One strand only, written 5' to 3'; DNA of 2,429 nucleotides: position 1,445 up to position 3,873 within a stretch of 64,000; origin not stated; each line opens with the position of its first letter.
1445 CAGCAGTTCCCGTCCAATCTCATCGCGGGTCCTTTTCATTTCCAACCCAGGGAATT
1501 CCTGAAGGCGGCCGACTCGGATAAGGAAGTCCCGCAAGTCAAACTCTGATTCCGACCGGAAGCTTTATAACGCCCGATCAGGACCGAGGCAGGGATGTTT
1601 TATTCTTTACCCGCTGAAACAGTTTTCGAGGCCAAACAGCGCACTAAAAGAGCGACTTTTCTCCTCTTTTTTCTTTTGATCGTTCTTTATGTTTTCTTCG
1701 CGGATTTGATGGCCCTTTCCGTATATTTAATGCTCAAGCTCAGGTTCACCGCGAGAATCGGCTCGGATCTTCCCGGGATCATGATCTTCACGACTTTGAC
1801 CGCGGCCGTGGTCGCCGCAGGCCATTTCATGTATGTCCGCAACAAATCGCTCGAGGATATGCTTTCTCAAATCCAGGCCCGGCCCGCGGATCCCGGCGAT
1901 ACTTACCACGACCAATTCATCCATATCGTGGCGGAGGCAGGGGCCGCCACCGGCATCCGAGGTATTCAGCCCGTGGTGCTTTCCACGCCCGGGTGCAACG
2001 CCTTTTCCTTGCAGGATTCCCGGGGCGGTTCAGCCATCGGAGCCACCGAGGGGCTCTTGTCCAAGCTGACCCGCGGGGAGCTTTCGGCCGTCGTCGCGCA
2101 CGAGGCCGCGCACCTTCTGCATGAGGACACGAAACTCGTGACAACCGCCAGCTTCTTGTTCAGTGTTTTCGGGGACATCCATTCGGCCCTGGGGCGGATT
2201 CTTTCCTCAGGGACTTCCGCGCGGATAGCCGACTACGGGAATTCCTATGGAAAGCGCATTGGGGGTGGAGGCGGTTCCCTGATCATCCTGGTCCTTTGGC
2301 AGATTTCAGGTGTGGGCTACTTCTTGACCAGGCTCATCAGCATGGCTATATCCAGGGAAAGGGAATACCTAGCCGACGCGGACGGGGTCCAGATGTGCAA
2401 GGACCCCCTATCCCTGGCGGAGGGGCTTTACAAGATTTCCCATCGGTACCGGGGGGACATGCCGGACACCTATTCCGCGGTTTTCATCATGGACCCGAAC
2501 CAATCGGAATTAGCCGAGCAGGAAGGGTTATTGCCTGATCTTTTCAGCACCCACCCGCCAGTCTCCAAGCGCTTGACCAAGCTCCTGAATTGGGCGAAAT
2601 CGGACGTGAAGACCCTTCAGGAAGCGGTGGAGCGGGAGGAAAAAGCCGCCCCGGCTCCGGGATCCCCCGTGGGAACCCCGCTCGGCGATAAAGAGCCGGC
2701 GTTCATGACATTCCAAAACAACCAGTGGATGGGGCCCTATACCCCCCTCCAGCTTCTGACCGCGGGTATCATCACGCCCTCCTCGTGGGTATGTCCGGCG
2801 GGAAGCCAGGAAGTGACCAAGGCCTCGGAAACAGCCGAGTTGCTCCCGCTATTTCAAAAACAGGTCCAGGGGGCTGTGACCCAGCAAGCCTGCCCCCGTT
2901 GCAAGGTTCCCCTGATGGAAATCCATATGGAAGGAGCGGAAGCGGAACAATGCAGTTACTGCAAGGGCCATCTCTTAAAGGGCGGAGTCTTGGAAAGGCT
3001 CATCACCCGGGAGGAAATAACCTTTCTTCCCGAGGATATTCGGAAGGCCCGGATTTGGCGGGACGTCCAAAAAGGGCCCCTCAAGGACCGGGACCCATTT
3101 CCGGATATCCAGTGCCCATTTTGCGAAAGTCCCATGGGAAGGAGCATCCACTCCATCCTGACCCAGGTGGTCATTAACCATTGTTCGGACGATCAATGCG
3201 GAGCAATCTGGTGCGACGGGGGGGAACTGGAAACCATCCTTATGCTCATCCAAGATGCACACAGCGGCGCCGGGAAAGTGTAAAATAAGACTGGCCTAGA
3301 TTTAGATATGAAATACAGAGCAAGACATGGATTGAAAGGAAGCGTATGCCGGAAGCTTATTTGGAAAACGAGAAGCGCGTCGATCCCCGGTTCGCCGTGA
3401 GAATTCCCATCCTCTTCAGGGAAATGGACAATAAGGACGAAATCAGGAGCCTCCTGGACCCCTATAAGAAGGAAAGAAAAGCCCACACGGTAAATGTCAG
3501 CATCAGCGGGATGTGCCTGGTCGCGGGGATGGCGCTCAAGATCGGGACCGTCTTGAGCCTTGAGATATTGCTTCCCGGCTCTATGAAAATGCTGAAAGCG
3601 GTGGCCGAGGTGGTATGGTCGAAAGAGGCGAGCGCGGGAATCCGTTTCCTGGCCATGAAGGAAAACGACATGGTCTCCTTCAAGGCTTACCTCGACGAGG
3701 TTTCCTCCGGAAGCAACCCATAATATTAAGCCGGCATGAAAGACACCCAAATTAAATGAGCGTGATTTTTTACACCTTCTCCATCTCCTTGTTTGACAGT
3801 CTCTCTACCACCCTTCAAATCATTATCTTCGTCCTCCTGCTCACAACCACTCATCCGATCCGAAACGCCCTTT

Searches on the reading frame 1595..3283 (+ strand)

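Call 82: search_protein_families(library=pfam, proteins=[window:1595-3283:+], max_evalue=0.001)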
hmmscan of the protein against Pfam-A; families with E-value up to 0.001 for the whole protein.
window:1595-3283:+ (562 aa): 2 families
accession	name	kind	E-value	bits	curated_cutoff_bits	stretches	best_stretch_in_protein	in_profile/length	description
PF01435.24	Peptidase_M48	-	4.9e-22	79.1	20.3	1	127-333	29-185/186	Peptidase family M48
PF13453.11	Zn_ribbon_TFIIB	-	9.8e-11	41.3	22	1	433-471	2-40/41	Transcription factor zinc-finger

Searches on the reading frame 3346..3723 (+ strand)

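Call 82: search_protein_families(library=pfam, proteins=[window:3346-3723:+], max_evalue=0.001)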
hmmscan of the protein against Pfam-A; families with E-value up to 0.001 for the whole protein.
window:3346-3723:+ (125 aa): 1 family
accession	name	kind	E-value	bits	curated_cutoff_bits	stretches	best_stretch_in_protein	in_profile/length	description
PF07238.19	PilZ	-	1.3e-10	42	22.5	1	10-116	2-100/102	PilZ domain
